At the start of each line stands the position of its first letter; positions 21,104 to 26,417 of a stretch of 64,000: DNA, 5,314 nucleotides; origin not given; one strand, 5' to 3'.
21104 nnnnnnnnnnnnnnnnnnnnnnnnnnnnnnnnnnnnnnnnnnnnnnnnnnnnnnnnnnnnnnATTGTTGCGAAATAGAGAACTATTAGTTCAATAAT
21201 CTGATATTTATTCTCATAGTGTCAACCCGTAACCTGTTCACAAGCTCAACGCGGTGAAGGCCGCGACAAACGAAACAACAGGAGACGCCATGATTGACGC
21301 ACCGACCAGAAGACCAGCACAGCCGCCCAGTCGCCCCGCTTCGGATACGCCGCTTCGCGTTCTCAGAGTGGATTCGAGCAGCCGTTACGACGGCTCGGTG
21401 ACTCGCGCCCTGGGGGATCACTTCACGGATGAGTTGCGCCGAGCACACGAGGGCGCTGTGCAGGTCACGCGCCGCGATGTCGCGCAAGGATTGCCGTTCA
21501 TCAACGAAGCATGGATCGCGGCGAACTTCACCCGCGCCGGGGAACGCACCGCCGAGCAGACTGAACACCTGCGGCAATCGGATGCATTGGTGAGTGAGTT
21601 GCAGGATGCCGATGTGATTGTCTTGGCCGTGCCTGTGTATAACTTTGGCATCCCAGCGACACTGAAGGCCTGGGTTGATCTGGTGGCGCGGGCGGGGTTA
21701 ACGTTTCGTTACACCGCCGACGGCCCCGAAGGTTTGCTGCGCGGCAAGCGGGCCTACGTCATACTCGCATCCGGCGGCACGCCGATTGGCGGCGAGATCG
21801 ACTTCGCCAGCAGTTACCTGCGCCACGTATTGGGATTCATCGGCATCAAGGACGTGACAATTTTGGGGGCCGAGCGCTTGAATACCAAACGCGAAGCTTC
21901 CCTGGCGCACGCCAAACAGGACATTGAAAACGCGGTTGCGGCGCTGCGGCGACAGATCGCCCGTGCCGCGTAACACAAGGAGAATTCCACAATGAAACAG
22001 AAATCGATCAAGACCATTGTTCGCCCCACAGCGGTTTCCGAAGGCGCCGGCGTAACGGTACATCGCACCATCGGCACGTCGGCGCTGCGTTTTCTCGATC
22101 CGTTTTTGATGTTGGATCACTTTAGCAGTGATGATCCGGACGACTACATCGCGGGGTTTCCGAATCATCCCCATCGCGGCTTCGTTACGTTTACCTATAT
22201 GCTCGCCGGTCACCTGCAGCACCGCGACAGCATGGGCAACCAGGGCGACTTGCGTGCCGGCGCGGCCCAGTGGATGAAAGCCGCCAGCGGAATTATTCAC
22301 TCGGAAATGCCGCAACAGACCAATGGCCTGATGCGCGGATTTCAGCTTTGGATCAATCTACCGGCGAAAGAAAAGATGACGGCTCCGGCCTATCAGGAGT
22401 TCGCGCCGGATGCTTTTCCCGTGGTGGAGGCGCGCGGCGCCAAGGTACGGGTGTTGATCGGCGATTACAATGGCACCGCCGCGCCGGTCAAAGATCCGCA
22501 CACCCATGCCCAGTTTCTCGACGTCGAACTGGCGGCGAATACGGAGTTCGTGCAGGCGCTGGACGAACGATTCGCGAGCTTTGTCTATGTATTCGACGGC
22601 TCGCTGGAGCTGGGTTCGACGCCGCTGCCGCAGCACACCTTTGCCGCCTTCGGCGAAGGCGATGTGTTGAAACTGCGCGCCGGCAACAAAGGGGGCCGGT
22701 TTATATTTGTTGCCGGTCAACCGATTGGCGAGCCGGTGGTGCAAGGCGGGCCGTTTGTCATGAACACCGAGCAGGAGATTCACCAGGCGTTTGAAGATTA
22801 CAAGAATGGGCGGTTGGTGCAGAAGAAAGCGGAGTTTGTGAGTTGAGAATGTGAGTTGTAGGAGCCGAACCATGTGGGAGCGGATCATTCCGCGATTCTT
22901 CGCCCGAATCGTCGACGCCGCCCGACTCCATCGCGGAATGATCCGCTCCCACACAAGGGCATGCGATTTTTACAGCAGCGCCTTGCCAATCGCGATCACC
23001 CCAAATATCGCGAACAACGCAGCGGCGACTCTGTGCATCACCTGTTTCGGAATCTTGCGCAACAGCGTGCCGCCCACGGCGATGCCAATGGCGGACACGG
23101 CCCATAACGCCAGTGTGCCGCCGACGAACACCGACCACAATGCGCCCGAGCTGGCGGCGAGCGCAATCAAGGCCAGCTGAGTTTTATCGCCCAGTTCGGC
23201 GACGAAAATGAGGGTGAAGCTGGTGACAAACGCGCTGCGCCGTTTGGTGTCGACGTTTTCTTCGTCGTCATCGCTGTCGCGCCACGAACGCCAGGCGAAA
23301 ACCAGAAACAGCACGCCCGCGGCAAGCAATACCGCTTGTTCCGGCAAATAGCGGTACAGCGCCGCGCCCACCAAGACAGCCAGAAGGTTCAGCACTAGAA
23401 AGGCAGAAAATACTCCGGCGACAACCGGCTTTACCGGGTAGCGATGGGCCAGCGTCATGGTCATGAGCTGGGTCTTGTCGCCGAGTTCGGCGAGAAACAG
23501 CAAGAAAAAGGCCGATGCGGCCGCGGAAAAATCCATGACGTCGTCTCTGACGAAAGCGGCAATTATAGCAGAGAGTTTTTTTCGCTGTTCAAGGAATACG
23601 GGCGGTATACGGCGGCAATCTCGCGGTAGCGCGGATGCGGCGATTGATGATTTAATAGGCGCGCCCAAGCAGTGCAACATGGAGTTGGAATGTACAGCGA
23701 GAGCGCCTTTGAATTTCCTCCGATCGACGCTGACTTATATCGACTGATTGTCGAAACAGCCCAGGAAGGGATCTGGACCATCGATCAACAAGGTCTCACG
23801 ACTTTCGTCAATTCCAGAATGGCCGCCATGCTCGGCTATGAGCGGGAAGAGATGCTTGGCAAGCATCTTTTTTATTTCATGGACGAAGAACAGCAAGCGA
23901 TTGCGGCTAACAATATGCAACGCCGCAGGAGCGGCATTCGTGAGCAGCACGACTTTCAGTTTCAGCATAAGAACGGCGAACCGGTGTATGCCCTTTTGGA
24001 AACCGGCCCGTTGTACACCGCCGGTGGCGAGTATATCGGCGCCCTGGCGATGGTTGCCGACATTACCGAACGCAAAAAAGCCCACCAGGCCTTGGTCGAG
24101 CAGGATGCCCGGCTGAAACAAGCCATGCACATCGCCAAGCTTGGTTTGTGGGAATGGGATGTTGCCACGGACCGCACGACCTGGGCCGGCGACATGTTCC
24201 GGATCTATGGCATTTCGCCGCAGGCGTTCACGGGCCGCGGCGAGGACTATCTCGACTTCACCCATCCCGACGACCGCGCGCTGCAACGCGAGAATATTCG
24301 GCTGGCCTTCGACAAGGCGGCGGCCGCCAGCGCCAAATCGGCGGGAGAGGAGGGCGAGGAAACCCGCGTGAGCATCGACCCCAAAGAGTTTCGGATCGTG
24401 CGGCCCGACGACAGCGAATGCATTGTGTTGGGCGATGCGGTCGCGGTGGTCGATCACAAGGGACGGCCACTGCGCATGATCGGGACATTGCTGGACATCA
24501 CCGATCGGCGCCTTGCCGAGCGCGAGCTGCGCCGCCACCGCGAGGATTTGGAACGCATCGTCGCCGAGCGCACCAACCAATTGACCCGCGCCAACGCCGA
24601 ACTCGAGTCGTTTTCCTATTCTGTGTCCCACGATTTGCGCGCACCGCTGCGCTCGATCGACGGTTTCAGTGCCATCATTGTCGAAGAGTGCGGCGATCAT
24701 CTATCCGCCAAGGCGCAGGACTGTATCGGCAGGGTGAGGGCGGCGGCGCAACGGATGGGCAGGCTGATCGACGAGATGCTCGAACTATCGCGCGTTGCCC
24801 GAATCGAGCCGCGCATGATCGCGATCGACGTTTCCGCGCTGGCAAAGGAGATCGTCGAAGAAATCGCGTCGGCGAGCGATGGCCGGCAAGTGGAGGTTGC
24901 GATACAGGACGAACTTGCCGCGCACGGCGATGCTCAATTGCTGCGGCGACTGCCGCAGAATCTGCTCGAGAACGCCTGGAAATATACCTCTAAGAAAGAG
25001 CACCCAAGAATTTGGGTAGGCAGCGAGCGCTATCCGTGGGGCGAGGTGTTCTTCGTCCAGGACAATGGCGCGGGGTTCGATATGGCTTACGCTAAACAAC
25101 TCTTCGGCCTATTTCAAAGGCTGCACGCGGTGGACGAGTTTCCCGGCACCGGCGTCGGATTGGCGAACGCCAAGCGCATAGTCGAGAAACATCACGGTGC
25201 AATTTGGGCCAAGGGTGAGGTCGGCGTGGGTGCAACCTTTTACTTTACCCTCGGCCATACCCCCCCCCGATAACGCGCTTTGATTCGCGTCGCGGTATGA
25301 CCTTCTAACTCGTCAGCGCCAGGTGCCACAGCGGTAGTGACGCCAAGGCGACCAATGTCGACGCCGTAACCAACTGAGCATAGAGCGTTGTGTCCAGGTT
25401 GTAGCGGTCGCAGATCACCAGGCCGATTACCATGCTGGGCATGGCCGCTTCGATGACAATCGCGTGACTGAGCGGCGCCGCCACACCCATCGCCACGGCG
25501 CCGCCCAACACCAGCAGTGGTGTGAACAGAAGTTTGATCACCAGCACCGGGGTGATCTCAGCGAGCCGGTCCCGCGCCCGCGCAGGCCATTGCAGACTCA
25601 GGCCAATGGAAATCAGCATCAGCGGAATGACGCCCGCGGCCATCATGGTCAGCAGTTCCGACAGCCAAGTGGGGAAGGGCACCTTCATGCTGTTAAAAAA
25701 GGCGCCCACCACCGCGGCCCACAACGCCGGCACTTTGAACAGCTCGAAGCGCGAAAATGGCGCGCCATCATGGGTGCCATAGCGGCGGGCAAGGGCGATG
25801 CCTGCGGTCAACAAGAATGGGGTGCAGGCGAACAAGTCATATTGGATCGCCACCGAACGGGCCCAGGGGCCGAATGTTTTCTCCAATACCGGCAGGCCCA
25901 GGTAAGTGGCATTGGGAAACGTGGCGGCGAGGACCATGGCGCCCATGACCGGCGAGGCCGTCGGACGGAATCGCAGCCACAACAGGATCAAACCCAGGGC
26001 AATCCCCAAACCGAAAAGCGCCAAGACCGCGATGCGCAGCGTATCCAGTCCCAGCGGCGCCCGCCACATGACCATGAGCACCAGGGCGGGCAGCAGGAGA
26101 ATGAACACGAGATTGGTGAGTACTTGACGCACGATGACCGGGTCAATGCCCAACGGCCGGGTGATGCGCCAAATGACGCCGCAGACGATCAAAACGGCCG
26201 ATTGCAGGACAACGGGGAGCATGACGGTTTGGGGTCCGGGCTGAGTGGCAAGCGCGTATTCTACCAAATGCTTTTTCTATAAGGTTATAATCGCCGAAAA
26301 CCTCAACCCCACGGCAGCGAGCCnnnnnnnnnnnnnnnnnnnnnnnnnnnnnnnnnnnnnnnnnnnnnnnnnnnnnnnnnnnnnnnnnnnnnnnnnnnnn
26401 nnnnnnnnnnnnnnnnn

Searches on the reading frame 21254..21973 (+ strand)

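Call 62: search_protein_families(library=pfam, proteins=[window:21254-21973:+], max_evalue=0.00001)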
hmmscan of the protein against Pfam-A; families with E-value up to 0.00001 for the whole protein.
window:21254-21973:+ (239 aa): 2 families
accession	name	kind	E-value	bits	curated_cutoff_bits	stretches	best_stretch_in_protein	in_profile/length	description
PF02525.22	Flavodoxin_2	-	7.5e-47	160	27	1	35-226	2-196/198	Flavodoxin-like fold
PF03358.20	FMN_red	-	6.6e-14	52.2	24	1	41-198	8-137/152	NADPH-dependent FMN reductase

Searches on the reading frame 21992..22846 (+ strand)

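Call 62: search_protein_families(library=pfam, proteins=[window:21992-22846:+], max_evalue=0.00001)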
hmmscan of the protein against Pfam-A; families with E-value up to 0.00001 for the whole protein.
window:21992-22846:+ (284 aa): 2 families
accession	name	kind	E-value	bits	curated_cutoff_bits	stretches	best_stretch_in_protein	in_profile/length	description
PF02678.22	Pirin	-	4.1e-34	117.3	26.1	1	21-121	2-108/108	Pirin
PF05726.19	Pirin_C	-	2.8e-28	98.8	27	1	176-275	2-102/103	Pirin C-terminal cupin domain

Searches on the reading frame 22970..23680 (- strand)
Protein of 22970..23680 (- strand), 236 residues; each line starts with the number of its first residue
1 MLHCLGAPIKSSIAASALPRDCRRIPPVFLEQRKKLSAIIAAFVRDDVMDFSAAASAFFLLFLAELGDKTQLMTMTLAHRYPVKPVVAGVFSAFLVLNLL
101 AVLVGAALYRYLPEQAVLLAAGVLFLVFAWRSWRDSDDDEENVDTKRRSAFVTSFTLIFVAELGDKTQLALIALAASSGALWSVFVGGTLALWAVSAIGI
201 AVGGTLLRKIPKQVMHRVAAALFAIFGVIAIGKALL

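Call 62: search_protein_families(library=pfam, proteins=[window:22970-23680:-], max_evalue=0.00001)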
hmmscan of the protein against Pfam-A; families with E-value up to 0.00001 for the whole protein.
window:22970-23680:- (236 aa): 1 family
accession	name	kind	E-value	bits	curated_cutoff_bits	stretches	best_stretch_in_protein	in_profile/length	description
PF01169.24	GDT1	-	5.5e-47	158.4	27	2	152-227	1-75/75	Divalent cation/proton antiporter GDT1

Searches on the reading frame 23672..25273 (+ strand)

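Call 62: search_protein_families(library=pfam, proteins=[window:23672-25273:+], max_evalue=0.00001)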
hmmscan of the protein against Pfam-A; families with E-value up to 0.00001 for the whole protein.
window:23672-25273:+ (533 aa): 7 families
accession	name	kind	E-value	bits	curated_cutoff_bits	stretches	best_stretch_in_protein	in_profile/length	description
PF00989.32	PAS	-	5e-22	78.5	22.6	1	22-131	2-113/113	PAS fold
PF08447.18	PAS_3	-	9.8e-21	74.3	25.6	1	169-272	2-88/89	PAS fold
PF13426.13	PAS_9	-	1.9e-20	73.5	27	1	32-133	2-103/103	PAS domain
PF02518.31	HATPase_c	-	4.9e-19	69.3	26.4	1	419-527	1-107/111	Histidine kinase-, DNA gyrase B-, and HSP90-like ATPase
PF08448.16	PAS_4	-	6.1e-17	62.3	23.1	1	28-135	2-109/110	PAS fold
PF00512.31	HisKA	-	1e-11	45.2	26.9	1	312-375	3-63/66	His Kinase A (phospho-acceptor) domain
PF13188.13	PAS_8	-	6.1e-08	32.7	21.8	1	22-71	2-52/65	PAS domain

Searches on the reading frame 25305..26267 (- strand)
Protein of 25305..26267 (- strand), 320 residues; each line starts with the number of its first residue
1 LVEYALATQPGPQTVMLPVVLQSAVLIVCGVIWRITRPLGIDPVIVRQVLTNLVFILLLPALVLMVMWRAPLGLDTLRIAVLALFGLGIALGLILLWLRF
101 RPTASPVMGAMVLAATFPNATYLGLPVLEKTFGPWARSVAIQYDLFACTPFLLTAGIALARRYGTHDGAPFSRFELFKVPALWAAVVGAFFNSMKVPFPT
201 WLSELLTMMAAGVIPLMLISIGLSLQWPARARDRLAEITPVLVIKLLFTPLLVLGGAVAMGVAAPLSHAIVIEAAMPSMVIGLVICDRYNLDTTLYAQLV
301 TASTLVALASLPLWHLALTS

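Call 62: search_protein_families(library=pfam, proteins=[window:25305-26267:-], max_evalue=0.00001)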
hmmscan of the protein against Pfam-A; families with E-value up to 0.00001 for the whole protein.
window:25305-26267:- (320 aa): 1 family
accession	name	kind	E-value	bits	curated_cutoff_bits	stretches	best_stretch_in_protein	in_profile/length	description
PF03547.23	Mem_trans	-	6.7e-22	78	25.7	1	174-314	198-342/343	Membrane transport protein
